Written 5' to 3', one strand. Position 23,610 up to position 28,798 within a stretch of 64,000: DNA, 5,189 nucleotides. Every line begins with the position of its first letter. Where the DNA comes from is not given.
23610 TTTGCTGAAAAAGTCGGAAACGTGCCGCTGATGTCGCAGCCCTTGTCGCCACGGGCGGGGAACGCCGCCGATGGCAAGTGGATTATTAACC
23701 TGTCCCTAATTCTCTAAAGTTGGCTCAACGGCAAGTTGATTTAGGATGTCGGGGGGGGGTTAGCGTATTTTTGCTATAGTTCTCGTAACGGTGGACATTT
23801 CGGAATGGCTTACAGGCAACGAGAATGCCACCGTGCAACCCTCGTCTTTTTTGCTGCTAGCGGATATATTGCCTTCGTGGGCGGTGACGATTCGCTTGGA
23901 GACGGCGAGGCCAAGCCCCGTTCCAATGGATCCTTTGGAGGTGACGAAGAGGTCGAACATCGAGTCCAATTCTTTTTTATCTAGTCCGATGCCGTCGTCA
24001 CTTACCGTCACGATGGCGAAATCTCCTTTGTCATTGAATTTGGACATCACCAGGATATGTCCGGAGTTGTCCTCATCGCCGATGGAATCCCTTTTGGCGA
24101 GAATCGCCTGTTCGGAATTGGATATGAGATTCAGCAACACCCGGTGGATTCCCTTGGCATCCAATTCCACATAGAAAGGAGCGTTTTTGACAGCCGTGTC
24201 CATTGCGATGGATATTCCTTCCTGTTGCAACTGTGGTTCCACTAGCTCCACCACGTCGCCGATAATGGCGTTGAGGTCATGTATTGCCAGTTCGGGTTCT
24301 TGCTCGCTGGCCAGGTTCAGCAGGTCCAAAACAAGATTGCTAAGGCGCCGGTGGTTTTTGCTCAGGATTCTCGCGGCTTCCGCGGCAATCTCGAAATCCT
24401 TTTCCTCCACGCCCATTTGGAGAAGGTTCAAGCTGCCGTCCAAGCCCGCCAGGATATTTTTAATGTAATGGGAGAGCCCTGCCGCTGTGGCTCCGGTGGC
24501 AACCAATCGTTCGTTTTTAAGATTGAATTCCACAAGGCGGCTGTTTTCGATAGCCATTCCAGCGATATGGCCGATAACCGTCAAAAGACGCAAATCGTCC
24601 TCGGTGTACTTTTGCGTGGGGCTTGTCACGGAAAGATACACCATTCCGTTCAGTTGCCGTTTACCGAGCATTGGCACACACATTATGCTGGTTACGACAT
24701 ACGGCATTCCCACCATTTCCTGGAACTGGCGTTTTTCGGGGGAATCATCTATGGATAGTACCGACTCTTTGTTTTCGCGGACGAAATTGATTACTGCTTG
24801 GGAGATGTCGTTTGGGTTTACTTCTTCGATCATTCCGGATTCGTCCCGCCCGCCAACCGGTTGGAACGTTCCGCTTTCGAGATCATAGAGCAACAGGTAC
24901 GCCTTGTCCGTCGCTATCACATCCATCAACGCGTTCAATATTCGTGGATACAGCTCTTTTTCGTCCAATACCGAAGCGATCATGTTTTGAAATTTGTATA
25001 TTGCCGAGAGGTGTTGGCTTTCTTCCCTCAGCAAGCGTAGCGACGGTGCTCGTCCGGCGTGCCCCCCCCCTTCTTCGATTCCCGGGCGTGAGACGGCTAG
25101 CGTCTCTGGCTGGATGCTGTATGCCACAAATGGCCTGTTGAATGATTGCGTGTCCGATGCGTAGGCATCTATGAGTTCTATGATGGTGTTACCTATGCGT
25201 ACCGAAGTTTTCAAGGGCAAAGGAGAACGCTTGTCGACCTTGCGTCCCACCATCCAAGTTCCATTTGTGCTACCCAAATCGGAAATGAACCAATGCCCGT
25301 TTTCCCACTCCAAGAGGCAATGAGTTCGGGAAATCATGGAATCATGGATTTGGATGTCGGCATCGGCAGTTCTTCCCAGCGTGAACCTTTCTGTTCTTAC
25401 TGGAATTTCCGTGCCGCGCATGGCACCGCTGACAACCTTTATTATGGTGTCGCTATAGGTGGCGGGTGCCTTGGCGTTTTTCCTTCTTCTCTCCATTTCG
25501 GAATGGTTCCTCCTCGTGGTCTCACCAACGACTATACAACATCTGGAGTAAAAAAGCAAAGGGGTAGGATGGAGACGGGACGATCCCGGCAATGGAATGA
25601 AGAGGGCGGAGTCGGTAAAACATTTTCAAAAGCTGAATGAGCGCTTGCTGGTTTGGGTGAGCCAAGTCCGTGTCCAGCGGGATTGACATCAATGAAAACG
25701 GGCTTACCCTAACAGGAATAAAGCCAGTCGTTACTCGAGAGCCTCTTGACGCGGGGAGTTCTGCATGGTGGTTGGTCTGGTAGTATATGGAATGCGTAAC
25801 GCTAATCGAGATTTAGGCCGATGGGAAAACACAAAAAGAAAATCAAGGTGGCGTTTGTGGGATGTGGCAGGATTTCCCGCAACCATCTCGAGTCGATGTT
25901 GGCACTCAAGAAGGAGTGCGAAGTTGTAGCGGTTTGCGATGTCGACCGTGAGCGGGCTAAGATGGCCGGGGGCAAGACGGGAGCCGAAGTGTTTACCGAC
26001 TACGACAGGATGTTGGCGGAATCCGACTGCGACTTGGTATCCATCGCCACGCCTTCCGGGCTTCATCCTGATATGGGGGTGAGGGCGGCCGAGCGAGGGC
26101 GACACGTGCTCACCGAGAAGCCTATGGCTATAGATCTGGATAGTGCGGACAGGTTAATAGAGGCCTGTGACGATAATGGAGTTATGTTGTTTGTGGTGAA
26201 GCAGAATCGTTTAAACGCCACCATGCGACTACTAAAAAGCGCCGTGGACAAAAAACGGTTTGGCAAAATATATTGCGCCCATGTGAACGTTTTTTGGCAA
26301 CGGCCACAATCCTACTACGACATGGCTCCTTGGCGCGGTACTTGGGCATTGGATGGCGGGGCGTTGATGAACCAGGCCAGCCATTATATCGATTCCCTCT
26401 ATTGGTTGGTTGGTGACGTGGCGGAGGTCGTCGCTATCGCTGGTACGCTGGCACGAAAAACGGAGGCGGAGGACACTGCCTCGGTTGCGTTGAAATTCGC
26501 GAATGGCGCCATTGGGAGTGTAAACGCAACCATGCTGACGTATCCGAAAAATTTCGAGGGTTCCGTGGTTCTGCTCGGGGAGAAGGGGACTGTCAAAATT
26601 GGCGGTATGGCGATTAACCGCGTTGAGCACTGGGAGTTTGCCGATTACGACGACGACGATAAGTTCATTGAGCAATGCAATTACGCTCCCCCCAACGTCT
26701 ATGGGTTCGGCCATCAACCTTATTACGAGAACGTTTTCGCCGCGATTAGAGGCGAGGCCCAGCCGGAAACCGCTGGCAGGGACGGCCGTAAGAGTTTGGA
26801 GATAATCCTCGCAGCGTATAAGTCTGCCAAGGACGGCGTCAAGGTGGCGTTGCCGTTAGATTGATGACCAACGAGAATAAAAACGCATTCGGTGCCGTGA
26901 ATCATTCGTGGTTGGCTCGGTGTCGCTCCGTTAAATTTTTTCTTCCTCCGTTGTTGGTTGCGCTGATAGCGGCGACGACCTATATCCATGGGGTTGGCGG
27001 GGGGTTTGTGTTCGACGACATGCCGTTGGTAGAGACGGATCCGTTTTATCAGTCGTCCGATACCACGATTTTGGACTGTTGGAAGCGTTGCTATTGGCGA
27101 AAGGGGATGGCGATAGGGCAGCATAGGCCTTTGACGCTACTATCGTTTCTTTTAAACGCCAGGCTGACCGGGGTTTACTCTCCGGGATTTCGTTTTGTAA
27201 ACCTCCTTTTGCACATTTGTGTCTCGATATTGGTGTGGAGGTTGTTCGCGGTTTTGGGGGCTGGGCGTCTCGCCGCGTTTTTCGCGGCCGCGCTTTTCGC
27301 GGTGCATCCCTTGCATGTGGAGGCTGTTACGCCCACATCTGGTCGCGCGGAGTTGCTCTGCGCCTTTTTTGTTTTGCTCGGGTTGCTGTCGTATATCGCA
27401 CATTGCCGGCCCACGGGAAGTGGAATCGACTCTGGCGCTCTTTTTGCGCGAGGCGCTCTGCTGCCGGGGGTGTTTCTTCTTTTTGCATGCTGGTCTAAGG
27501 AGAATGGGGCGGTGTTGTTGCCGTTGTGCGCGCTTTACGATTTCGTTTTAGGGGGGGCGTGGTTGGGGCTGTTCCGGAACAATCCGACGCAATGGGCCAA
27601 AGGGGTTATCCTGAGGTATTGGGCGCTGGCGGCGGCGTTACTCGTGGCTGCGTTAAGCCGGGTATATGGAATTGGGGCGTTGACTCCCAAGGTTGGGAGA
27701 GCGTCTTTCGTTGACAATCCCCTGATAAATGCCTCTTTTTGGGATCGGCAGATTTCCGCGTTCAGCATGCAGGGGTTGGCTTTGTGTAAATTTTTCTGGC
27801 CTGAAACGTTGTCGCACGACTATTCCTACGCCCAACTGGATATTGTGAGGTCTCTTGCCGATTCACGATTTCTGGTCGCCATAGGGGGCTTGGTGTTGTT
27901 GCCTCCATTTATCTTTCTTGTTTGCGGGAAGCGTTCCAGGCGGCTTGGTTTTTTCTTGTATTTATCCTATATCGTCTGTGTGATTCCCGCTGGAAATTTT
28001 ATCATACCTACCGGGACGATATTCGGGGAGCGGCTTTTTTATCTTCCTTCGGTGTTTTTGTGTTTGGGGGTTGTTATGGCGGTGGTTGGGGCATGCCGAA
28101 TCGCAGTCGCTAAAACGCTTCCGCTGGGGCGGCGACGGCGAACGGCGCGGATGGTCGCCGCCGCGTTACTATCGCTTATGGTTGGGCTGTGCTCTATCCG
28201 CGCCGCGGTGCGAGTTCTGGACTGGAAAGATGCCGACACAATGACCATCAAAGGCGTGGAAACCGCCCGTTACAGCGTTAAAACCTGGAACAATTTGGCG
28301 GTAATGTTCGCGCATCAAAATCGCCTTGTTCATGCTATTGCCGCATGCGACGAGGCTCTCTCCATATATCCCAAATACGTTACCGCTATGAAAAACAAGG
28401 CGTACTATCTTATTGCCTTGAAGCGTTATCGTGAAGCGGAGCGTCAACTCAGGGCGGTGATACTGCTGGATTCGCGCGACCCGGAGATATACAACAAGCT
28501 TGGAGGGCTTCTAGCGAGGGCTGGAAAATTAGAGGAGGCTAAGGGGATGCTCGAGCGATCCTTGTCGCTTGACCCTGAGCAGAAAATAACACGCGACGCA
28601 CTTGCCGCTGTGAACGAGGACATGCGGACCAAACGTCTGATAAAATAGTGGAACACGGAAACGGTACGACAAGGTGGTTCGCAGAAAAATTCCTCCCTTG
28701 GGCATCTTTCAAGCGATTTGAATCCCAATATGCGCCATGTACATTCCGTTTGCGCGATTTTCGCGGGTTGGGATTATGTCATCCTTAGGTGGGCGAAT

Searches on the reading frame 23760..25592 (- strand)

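Call 38: search_protein_families(library=pfam, proteins=[window:23760-25592:-], max_evalue=0.001)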
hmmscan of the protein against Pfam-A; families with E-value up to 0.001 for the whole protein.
window:23760-25592:- (610 aa): 7 families
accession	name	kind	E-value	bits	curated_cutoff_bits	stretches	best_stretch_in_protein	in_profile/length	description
PF02518.31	HATPase_c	-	2.3e-19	70.3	26.4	1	478-595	2-110/111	Histidine kinase-, DNA gyrase B-, and HSP90-like ATPase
PF16697.10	Yop-YscD_cpl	-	5.5e-18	65.5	33.2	1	52-142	1-92/94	Inner membrane component of T3SS, cytoplasmic domain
PF00498.31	FHA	-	2.2e-17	63.6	20.7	1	71-133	2-66/67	FHA domain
PF13185.12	GAF_2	-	2e-09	38.2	28.6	1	209-349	2-136/136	GAF domain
PF13492.12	GAF_3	-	8.2e-08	33.2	27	1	212-350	3-129/129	GAF domain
PF01590.32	GAF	-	8.8e-08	33.2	22.4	1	212-348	3-133/133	GAF domain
PF00512.31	HisKA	-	1.2e-06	28.8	26.9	1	370-431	6-64/66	His Kinase A (phospho-acceptor) domain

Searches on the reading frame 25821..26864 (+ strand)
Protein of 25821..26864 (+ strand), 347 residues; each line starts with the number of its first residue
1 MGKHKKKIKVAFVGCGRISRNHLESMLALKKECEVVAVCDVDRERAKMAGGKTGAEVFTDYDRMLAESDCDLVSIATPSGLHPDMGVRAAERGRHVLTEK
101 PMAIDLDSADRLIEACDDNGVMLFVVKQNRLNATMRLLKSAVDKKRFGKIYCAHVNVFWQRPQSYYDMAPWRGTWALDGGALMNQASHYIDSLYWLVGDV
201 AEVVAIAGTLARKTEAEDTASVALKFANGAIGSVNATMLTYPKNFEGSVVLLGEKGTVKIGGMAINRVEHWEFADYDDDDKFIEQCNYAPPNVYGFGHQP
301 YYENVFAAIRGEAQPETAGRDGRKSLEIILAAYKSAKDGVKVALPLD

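Call 38: search_protein_families(library=pfam, proteins=[window:25821-26864:+], max_evalue=0.001)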
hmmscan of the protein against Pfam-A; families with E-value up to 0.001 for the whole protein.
window:25821-26864:+ (347 aa): 4 families
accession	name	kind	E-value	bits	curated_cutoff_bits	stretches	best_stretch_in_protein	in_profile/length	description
PF01408.29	GFO_IDH_MocA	-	1.3e-31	110.2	24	1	8-125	1-118/120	Oxidoreductase family, NAD-binding Rossmann fold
PF02894.22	GFO_IDH_MocA_C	-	2.3e-30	106.5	22.9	1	139-344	1-218/218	Oxidoreductase family, C-terminal alpha/beta domain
PF22725.1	GFO_IDH_MocA_C3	-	1.6e-29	102.9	27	1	136-258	2-123/124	GFO/IDH/MocA C-terminal domain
PF03447.22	NAD_binding_3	-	1.7e-06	29.2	24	1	14-125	1-115/116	Homoserine dehydrogenase, NAD binding domain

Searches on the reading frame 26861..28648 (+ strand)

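Call 40: search_protein_families(library=pfam, proteins=[window:26861-28648:+], max_evalue=0.001)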
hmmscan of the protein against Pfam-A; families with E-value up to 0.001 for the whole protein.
window:26861-28648:+ (595 aa): 11 families
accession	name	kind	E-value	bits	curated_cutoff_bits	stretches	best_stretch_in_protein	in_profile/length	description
PF07719.23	TPR_2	-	1.8e-13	49.9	27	0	474-506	2-34/34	Tetratricopeptide repeat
PF00515.34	TPR_1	-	6.9e-13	48.3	27.8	1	474-506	2-34/34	Tetratricopeptide repeat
PF14559.12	TPR_19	-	3.9e-09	37.2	25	2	486-545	4-63/68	Tetratricopeptide repeat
PF13431.12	TPR_17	-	1.7e-08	34.5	24.4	0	495-527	1-33/34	Tetratricopeptide repeat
PF13424.12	TPR_12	-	2.6e-08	34.4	30.1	1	474-531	4-69/77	Tetratricopeptide repeat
PF13181.12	TPR_8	-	3.6e-08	33.4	25.7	0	542-573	2-33/34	Tetratricopeptide repeat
PF13374.12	TPR_10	-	1e-07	32.1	27.5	0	543-569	4-30/42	Tetratricopeptide repeat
PF13432.12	TPR_16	-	2e-07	31.8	32.7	1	513-560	3-50/65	Tetratricopeptide repeat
PF13428.12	TPR_14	-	4.4e-06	27.3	23.5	0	541-583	1-43/44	Tetratricopeptide repeat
PF08409.16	TMTC_DUF1736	-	6.8e-06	26.4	27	1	284-341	10-68/75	Protein O-mannosyl-transferase TMTC, DUF1736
PF13371.12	TPR_9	-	0.00015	22.2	35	0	516-581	5-68/73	Tetratricopeptide repeat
